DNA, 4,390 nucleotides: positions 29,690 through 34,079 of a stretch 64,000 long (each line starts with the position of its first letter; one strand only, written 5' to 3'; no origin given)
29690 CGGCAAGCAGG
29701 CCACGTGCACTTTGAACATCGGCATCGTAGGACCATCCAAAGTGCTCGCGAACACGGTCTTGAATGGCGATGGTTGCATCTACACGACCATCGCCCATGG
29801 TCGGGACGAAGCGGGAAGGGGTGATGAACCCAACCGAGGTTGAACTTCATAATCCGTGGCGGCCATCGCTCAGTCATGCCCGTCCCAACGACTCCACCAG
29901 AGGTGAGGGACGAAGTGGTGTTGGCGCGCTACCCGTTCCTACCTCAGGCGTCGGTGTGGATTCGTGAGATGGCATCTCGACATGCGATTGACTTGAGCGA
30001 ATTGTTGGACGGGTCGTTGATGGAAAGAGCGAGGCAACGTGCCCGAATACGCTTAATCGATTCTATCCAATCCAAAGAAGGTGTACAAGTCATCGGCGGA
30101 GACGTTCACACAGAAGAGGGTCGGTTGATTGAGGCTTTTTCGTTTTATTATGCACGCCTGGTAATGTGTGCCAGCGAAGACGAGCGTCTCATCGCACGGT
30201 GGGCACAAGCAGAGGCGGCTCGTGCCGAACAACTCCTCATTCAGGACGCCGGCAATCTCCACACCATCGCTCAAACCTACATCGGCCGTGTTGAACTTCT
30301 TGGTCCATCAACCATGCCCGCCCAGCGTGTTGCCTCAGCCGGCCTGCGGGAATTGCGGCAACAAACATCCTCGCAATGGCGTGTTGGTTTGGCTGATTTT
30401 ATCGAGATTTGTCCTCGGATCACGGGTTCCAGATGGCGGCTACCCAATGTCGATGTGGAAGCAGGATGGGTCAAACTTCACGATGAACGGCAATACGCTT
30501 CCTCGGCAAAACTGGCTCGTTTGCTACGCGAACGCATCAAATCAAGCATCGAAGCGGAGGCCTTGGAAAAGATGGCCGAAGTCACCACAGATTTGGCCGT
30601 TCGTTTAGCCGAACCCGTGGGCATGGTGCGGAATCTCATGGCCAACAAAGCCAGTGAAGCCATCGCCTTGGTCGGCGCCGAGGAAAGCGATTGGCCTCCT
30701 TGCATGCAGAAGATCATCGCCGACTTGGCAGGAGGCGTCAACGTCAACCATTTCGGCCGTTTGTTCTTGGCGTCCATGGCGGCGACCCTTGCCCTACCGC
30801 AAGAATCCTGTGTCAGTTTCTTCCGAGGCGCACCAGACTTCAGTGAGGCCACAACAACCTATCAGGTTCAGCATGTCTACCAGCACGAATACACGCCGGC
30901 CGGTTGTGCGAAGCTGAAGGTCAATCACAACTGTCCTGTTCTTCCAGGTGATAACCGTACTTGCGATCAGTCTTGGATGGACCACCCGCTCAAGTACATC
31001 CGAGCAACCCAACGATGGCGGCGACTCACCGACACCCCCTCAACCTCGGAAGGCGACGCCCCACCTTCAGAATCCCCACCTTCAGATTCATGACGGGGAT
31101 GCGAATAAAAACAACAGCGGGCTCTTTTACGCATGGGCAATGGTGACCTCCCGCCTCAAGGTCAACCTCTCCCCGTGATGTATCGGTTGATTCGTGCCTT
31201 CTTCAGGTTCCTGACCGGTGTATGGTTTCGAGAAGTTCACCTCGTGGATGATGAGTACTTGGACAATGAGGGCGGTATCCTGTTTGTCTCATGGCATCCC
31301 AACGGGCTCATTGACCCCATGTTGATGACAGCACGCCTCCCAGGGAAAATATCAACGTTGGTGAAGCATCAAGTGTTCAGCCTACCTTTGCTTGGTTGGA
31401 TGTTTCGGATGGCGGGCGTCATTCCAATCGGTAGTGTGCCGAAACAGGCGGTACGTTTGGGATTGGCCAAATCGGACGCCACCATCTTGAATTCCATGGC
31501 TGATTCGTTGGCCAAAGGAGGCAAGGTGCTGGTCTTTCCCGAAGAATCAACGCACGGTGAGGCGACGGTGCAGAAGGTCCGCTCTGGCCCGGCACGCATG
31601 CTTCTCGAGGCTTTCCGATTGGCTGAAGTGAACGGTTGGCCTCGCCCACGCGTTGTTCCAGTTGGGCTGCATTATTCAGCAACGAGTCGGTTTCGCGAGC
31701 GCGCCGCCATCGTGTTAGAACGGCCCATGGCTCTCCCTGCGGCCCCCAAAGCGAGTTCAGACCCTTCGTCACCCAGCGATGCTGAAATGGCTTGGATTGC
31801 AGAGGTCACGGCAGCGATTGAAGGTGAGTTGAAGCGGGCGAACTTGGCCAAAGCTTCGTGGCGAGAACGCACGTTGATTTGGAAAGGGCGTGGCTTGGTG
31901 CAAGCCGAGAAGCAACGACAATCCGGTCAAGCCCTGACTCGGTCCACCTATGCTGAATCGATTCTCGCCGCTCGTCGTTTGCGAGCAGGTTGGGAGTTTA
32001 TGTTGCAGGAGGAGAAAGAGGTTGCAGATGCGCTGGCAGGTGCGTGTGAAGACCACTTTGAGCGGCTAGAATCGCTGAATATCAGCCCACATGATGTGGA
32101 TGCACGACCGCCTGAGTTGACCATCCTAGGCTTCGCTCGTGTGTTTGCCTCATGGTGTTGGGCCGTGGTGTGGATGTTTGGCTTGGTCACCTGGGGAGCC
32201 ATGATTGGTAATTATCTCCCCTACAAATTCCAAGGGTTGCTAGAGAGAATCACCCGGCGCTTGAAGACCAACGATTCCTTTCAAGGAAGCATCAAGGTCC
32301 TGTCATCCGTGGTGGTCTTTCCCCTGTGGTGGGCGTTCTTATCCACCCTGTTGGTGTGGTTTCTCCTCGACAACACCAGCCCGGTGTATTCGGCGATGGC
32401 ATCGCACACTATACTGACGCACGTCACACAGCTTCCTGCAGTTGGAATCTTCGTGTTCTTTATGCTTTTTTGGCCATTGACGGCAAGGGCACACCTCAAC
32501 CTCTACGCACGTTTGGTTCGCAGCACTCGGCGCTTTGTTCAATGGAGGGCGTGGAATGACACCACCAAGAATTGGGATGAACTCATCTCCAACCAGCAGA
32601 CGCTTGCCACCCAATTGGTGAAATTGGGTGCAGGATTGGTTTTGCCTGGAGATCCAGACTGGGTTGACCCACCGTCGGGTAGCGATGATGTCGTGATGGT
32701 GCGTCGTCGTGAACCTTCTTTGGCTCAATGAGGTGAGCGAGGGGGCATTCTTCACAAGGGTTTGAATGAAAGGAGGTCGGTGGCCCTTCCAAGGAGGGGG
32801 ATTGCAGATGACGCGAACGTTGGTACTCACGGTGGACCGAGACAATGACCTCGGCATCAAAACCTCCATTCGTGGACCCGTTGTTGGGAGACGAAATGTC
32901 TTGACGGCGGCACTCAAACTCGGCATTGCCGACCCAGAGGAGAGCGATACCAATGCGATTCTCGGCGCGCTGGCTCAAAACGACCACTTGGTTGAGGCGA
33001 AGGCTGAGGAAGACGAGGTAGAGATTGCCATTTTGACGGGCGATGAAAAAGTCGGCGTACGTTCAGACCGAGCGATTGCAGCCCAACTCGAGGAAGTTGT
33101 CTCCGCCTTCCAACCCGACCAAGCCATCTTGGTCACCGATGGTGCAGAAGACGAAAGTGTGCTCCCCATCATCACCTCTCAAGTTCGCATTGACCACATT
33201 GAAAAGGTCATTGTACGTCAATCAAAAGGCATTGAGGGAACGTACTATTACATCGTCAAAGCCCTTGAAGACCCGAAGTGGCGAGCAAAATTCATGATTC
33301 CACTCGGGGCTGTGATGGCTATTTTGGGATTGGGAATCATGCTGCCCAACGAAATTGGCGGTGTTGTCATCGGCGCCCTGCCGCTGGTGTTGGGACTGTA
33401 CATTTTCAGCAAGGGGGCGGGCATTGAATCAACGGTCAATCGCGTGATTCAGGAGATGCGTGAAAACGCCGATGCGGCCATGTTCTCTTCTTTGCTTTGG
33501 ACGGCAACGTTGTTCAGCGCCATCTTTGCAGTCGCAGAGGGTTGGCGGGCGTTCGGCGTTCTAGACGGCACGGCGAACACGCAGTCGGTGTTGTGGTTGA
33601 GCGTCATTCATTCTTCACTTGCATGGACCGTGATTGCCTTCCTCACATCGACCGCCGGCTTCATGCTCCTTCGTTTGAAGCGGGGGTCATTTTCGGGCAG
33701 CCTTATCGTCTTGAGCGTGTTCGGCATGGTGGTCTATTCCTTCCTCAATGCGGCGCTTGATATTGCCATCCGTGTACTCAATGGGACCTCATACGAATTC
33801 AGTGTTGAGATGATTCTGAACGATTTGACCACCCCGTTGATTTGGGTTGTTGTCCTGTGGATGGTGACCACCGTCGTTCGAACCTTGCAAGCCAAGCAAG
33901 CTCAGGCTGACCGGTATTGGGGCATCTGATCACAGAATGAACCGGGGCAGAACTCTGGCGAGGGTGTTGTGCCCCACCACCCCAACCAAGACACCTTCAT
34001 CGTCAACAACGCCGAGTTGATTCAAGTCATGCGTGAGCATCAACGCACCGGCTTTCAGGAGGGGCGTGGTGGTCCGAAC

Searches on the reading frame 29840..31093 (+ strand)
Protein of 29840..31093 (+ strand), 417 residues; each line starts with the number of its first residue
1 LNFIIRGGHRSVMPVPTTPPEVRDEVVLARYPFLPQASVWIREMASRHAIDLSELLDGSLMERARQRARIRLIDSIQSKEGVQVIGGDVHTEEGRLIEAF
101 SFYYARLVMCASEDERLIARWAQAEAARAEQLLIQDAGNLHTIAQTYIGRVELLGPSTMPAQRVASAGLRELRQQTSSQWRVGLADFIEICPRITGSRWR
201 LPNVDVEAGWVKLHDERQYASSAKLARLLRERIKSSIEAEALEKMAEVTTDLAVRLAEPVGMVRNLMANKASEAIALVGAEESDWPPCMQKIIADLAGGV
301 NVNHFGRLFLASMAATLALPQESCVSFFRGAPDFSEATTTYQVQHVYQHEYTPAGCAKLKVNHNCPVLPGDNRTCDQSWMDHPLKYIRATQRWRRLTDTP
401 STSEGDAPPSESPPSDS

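Call 94: search_protein_families(library=pfam, proteins=[window:29840-31093:+], max_evalue=0.0001)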
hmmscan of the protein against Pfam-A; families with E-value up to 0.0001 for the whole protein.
window:29840-31093:+ (417 aa): 1 family
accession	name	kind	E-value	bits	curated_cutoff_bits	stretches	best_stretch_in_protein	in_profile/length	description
PF04104.19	DNA_primase_lrg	-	3.6e-15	56.4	22.4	1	181-368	4-207/266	Eukaryotic and archaeal DNA primase, large subunit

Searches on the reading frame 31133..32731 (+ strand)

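Call 94: search_protein_families(library=pfam, proteins=[window:31133-32731:+], max_evalue=0.0001)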
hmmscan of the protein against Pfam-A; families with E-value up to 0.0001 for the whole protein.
window:31133-32731:+ (532 aa): 1 family
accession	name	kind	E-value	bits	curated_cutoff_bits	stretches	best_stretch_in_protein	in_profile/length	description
PF01553.26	Acyltransferase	-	1.3e-12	48.1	23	1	36-178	3-130/132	Acyltransferase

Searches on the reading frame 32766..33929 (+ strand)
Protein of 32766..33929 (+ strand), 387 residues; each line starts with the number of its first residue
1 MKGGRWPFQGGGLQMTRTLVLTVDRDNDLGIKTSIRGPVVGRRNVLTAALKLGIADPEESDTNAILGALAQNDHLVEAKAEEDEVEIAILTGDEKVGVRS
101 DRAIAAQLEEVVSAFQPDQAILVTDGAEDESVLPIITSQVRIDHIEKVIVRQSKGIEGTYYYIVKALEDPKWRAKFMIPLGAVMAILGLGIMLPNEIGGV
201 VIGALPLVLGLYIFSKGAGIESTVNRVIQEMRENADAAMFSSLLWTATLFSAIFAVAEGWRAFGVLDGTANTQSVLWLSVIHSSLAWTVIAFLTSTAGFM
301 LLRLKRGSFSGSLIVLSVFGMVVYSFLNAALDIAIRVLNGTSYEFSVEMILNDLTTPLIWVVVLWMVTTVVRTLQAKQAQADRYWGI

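Call 94: search_protein_families(library=pfam, proteins=[window:32766-33929:+], max_evalue=0.0001)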
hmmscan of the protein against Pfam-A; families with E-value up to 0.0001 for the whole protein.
window:32766-33929:+ (387 aa): 1 family
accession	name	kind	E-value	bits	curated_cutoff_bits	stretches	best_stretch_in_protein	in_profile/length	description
PF04123.18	DUF373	-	2.2e-84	284.2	28.3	1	17-347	1-320/335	Domain of unknown function (DUF373)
